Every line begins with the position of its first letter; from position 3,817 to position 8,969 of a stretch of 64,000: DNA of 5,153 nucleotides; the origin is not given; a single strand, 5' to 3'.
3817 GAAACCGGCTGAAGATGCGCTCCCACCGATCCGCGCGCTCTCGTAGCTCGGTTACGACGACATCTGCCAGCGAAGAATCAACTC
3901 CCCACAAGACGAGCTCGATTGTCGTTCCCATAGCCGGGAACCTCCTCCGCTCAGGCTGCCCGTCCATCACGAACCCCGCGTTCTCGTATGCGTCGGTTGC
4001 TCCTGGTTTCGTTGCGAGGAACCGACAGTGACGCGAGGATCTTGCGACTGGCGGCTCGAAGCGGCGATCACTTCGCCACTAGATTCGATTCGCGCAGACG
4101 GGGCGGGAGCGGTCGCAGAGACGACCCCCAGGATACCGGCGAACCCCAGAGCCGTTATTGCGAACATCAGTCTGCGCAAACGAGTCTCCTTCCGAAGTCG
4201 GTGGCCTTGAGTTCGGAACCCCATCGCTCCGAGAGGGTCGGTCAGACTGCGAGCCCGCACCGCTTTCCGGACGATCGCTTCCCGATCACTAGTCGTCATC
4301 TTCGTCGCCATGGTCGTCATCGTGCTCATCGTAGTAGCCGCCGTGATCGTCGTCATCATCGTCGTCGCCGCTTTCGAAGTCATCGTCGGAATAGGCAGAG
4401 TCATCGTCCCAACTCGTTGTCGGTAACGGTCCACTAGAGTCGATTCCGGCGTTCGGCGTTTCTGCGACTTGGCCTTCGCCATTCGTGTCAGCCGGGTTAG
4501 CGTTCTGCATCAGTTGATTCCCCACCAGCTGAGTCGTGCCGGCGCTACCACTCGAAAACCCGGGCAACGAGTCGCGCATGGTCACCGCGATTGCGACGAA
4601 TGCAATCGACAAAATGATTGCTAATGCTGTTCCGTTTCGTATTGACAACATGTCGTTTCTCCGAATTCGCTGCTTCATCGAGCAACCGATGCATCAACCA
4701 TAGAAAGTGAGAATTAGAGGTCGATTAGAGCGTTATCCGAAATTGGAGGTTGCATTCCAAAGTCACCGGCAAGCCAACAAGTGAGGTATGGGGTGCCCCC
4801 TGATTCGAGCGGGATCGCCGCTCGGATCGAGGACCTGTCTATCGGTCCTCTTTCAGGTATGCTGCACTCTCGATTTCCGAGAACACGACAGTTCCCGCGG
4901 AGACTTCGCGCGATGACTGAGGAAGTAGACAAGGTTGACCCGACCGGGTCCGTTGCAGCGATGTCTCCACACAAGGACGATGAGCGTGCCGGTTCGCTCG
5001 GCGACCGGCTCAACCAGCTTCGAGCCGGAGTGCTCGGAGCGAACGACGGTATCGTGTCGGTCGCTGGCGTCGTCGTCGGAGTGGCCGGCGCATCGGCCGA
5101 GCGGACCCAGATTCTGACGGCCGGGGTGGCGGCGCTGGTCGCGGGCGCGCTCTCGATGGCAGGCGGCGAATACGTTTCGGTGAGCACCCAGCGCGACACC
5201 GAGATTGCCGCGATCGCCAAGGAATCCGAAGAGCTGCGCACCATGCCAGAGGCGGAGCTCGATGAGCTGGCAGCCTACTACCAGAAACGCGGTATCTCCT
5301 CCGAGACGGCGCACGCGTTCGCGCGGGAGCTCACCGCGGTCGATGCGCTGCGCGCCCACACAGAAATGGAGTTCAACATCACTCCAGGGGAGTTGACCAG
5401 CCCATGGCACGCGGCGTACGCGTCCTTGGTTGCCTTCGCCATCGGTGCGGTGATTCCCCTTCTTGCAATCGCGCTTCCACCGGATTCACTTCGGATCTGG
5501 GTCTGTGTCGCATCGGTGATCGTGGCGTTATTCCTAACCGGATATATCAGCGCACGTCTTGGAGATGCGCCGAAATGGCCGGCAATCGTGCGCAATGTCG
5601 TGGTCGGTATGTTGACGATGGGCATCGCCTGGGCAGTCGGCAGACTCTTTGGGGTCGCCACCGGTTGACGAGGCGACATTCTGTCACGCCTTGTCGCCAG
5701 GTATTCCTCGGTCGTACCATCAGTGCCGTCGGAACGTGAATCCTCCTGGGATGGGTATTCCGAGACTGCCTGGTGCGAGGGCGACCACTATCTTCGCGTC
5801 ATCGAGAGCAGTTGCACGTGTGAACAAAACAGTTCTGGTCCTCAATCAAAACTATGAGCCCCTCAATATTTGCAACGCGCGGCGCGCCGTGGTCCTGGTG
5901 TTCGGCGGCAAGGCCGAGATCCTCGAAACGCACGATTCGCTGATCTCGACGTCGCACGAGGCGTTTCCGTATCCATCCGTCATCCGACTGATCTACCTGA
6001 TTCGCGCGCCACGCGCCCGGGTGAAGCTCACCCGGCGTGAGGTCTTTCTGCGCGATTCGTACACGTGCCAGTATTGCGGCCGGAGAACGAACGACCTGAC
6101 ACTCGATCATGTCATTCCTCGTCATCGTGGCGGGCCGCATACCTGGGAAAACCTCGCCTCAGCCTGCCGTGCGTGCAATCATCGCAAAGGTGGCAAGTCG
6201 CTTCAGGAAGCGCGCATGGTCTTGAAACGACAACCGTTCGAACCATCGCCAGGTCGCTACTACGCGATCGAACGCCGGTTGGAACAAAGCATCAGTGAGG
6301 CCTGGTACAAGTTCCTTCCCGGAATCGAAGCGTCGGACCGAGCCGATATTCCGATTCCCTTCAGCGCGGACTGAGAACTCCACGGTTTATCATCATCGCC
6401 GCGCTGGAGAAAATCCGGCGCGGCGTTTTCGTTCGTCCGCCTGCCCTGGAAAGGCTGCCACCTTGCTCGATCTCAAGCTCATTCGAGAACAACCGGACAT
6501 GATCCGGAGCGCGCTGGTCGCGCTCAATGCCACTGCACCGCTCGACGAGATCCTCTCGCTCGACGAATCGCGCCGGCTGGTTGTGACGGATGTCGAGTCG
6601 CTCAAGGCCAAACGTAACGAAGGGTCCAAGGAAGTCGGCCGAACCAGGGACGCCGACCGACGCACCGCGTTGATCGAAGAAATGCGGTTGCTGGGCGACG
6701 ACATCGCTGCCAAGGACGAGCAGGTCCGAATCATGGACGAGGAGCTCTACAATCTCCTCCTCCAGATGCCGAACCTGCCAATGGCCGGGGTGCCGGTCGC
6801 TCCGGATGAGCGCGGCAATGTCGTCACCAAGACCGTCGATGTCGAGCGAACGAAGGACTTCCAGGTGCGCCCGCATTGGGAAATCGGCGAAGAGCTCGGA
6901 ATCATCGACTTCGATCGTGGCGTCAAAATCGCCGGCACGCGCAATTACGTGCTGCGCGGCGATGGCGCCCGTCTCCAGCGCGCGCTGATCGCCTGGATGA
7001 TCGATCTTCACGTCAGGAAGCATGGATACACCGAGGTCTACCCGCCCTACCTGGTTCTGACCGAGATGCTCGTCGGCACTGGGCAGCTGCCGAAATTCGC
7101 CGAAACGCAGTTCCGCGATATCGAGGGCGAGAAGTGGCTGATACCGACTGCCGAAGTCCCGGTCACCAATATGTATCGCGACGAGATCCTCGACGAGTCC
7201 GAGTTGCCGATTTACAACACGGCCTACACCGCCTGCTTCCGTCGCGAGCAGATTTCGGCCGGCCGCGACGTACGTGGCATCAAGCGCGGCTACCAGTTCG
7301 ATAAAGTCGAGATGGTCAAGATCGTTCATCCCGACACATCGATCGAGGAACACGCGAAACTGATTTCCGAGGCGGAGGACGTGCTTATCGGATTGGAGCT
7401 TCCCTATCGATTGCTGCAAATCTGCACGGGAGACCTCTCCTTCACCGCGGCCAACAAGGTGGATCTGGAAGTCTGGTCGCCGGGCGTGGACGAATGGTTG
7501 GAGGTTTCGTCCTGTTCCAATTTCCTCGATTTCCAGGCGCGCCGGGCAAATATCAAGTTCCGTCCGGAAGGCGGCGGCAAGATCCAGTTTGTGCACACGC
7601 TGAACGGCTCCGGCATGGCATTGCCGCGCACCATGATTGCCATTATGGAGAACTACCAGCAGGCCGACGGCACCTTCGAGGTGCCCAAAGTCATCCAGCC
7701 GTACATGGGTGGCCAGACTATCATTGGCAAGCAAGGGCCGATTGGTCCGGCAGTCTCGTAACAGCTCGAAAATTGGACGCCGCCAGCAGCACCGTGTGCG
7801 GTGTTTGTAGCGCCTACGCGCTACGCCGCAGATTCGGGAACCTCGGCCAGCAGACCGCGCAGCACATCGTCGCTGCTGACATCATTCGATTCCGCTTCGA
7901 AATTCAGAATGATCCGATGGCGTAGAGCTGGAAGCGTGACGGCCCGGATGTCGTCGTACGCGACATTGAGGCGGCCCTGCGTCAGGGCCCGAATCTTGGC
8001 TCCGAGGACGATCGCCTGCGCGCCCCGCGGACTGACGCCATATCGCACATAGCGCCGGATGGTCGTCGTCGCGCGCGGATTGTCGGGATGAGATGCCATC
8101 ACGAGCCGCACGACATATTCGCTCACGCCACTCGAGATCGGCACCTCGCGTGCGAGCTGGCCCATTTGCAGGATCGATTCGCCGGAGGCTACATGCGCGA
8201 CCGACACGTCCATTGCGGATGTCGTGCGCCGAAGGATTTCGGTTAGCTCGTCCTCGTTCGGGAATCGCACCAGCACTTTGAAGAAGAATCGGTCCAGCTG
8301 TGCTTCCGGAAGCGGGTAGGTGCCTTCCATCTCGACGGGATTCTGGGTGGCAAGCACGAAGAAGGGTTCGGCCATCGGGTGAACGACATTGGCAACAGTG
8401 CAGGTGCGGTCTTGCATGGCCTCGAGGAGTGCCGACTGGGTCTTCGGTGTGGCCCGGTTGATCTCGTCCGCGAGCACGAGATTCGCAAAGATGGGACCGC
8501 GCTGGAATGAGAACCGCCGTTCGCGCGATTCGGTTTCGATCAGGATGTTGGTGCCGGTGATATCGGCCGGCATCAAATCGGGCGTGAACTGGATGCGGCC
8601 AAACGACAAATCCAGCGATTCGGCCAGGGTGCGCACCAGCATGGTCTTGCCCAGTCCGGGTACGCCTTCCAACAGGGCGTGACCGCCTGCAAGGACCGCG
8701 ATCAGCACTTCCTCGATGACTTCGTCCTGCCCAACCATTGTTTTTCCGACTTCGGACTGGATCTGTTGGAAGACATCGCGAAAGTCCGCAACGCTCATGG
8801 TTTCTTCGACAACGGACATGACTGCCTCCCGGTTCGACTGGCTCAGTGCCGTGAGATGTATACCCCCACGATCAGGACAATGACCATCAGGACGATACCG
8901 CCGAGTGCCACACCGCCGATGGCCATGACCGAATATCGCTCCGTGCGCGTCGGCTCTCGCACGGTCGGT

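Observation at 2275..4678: ApbE + di-haem FRD/MsrQ-like protein + two-component operon with no recognisable flavinylation acceptor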

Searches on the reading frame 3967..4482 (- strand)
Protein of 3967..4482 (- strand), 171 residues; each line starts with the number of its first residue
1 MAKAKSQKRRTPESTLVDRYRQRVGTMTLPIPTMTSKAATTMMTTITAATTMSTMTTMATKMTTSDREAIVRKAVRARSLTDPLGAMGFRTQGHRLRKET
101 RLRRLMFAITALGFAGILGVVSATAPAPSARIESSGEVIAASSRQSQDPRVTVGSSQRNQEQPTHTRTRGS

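Call 3: search_protein_families(library=pfam, proteins=[window:3967-4482:-], max_evalue=1)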
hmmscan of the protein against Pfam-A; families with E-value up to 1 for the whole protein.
window:3967-4482:- (171 aa): 1 family
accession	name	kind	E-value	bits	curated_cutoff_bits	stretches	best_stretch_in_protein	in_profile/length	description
PF13458.12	Peripla_BP_6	-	0.022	14.9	31.7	1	15-103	260-336/343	Periplasmic binding protein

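Call 4: search_protein_families(library=ncbifam, proteins=[window:3967-4482:-], max_evalue=1)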
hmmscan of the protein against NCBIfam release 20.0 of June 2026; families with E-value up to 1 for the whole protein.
window:3967-4482:- (171 aa): 0 families

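Call 55: list_cluster_members(proteins=[window:3970-4482:-, window:3970-4299:-, window:3970-4224:-, window:4292-4678:-, window:4292-4651:-, window:3029-3970:-, window:3029-3931:-])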
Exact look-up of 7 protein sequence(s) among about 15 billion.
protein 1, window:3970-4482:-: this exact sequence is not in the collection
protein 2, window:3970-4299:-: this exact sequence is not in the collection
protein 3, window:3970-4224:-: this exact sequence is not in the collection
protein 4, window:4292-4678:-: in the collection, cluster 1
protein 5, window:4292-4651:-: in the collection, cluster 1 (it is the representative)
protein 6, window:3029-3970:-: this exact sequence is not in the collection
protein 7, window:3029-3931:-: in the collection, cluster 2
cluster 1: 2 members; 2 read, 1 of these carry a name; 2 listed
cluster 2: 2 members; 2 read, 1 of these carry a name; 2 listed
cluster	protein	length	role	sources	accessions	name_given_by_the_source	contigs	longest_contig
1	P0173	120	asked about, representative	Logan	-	-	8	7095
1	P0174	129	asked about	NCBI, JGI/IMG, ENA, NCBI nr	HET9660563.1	MAG TPA: hypothetical protein VFP05_09565 [Thermomicrobiales bacterium] | hypothetical protein | hypothetical protein [Thermomicrobiales bacterium]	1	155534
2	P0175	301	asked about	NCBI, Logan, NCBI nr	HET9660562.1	MAG TPA: FAD:protein FMN transferase [Thermomicrobiales bacterium] | FAD:protein FMN transferase [Thermomicrobiales bacterium]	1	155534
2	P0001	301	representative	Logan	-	-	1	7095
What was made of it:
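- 3967..4299 (-): ORF5: protein of about 110 aa. It has a conserved basic N-terminal block (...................), an invariant Arg-Arg before a single membrane helix, a variable disordered linker and an invariant C-terminus. It is the proposed flavin acceptor and is apparently not annotated in the NCBI record. The start is uncertain, because further in-frame ATGs lie upstream within the overlap with ORF6. The NCBI accessions of ApbE (HET9660562.1) and ORF6 (HET9660563.1) are consecutive (call 55).
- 3026..3970 (-): ApbE-family FAD:protein FMN transferase, 313-314 aa, with no signal peptide. Ser227, His243 and Glu271 occupy the positions of the Ser/His/Asp triad, and Lys275 replaces the usual Thr. 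NCBI calls it HET9660562.1, FAD:protein FMN transferase (call 55).
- NCBI did not annotate ORF5 (call 55).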

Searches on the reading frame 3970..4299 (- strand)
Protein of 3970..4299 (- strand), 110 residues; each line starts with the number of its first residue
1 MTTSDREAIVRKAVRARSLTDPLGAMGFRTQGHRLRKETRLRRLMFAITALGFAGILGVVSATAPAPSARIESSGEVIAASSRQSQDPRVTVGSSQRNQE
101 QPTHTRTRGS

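Call 24: find_homologous_proteins(query=window:3970-4299:-, max_evalue=0.01)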
Query window:3970-4299:- (110 aa): 18 proteins with E <= 0.01 among 45 candidates.
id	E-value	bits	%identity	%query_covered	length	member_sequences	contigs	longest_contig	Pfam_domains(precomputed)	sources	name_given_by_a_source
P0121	2.7e-34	135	63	97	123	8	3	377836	-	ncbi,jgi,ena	jgi:hypothetical protein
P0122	2.6e-33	132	64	100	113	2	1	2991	-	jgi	jgi:hypothetical protein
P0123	5.2e-33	131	64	97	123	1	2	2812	-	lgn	-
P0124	1.4e-31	126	63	100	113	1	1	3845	-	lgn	-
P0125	2.7e-31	125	60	99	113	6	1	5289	-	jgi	jgi:hypothetical protein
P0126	9.6e-31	123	58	97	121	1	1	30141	-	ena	-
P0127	1.8e-30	123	59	97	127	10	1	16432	-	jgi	jgi:hypothetical protein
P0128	1.9e-30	122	60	97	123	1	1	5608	-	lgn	-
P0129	2.0e-30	122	60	98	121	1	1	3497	-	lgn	-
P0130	3.6e-29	118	58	97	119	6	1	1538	-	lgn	-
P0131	5.3e-29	118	59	96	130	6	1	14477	-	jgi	-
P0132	1.3e-27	113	59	100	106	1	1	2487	-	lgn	-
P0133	5.2e-24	102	52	96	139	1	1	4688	-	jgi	jgi:hypothetical protein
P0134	2.6e-21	93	51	99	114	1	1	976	-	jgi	jgi:hypothetical protein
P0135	5.3e-21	92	53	100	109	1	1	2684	-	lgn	-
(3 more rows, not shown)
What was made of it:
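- Other gene callers do predict ORF5 homologues (call 24).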

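Call 51: search_protein_families(library=pfam, alignment_id=A3, max_evalue=0.01)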
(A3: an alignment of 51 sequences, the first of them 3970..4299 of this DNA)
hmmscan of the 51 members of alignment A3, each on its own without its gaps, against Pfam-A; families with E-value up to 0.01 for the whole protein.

A. member 1, window:3970-4299:- (110 aa): 0 families

B. families by the number of members that match (of 51 scanned): 1 family
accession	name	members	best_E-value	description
PF13567.11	DUF4131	1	0.003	Domain of unknown function (DUF4131)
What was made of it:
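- None of 51 upstream small proteins has a Pfam domain (call 51).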

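Call 84: search_protein_families(library=pfam, proteins=[window:3970-4299:-], max_evalue=1)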
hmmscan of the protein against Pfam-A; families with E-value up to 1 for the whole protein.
window:3970-4299:- (110 aa): 0 families

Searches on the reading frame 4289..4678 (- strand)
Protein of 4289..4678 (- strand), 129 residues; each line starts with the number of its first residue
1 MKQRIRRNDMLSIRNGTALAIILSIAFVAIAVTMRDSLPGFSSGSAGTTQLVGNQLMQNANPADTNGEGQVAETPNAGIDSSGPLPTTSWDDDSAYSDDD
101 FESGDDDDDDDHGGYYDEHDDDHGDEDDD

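Call 3: search_protein_families(library=pfam, proteins=[window:4289-4678:-], max_evalue=1)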
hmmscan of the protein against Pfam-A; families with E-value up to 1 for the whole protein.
window:4289-4678:- (129 aa): 1 family
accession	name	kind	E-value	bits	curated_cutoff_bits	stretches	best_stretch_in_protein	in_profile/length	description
PF09849.14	DUF2076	-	0.75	10.2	38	1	42-128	190-263/265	Uncharacterized protein conserved in bacteria (DUF2076)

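Call 4: search_protein_families(library=ncbifam, proteins=[window:4289-4678:-], max_evalue=1)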
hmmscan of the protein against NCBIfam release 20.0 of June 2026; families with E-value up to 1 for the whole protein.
window:4289-4678:- (129 aa): 1 family
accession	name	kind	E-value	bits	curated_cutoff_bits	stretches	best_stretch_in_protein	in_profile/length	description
NF011520.0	PRK14959.1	equivalog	0.054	12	798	1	37-94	385-440/624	DNA polymerase III subunits gamma and tau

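Call 84: search_protein_families(library=pfam, proteins=[window:4292-4651:-], max_evalue=1)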
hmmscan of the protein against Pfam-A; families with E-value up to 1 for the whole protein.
window:4292-4651:- (120 aa): 1 family
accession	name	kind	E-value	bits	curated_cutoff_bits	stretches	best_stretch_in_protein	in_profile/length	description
PF09849.14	DUF2076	-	0.61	10.5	38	1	33-119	190-263/265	Uncharacterized protein conserved in bacteria (DUF2076)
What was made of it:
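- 4289..4651 (-): ORF6: 120-aa protein with an N-terminal membrane helix and an Asp/His-rich acidic C-terminal tail (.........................). Annotated at NCBI as hypothetical protein HET9660563.1, 129 aa from the upstream ATG at 4678. No Pfam hit (calls 3, 84).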

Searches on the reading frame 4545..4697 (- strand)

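Call 84: search_protein_families(library=pfam, proteins=[window:4545-4697:-], max_evalue=1)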
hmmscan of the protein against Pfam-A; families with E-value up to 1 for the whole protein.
window:4545-4697:- (50 aa): 1 family
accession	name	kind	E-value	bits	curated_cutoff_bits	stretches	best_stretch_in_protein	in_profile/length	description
PF11656.13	DUF3811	-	0.025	15.4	23.5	1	3-45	18-60/88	YjbD family (DUF3811)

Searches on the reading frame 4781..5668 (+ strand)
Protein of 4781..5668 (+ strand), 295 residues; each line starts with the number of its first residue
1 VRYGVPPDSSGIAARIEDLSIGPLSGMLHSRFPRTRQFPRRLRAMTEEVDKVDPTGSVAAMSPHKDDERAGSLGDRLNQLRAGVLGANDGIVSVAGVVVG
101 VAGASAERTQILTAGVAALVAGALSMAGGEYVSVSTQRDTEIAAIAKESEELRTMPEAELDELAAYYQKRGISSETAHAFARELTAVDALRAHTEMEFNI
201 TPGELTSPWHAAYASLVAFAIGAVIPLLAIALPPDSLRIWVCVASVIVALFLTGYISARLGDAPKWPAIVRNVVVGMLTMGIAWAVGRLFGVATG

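Call 73: search_protein_families(library=pfam, proteins=[window:4781-5668:+], max_evalue=0.001)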
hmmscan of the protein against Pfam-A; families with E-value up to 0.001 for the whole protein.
window:4781-5668:+ (295 aa): 1 family
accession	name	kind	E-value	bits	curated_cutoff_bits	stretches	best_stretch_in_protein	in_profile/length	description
PF01988.24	VIT1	-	1.1e-66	225.1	28.1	1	80-288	1-214/214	VIT family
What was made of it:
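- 4781..5668 (+): Divergently transcribed VIT1-family (Fe/Mn) transporter. Pfam PF01988, E=1.1e-66 (call 73).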

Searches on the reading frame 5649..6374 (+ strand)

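Call 73: search_protein_families(library=pfam, proteins=[window:5649-6374:+], max_evalue=0.001)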
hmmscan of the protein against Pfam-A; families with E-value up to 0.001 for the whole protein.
window:5649-6374:+ (241 aa): 2 families
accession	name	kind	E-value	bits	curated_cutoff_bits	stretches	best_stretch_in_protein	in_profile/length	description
PF01844.29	HNH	-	2.7e-15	56.7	21.4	1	140-181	1-45/47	HNH endonuclease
PF14279.12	HNH_5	-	7.7e-14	51.8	27.5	1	140-190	1-53/56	HNH endonuclease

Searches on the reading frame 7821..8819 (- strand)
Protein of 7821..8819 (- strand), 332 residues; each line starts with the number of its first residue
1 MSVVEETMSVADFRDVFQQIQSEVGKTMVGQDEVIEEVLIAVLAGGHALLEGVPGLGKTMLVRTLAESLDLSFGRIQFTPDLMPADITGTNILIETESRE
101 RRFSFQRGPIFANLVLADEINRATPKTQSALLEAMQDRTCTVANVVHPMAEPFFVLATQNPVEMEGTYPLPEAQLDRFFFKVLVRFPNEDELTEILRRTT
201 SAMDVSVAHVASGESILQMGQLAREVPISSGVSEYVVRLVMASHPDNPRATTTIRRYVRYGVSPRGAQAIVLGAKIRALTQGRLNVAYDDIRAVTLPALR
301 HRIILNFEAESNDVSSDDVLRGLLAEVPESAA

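Call 73: search_protein_families(library=pfam, proteins=[window:7821-8819:-], max_evalue=0.001)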
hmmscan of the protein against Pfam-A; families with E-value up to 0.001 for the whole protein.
window:7821-8819:- (332 aa): 9 families
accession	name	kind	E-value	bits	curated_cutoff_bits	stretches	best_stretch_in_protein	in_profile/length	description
PF07726.17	AAA_3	-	5.5e-62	207.9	27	1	47-179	1-130/131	ATPase family associated with various cellular activities (AAA)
PF17863.7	AAA_lid_2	-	3.2e-16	59.2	22.7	1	252-321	3-72/74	AAA lid domain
PF07728.20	AAA_5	-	1.1e-13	51.9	22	1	48-178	2-139/139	AAA domain (dynein-related subfamily)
PF20030.5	bpMoxR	-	2e-11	43.8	27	1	18-199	4-181/205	MoxR domain in the MoxR-vWA-beta-propeller ternary systems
PF00004.35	AAA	-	7.3e-07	30.1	21.2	1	49-162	2-112/131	ATPase family associated with various cellular activities (AAA)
PF05496.18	RuvB_N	-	5.9e-05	23.3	27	1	29-139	10-112/159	Holliday junction DNA helicase RuvB P-loop domain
PF01078.27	Mg_chelatase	-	0.00051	19.9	20.3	1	27-67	4-44/207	Magnesium chelatase, subunit ChlI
PF13191.12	AAA_16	-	0.00054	20.9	32.6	0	29-75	3-52/167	AAA ATPase domain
PF13401.12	AAA_22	-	0.00063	20.5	27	0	46-87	6-50/130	AAA domain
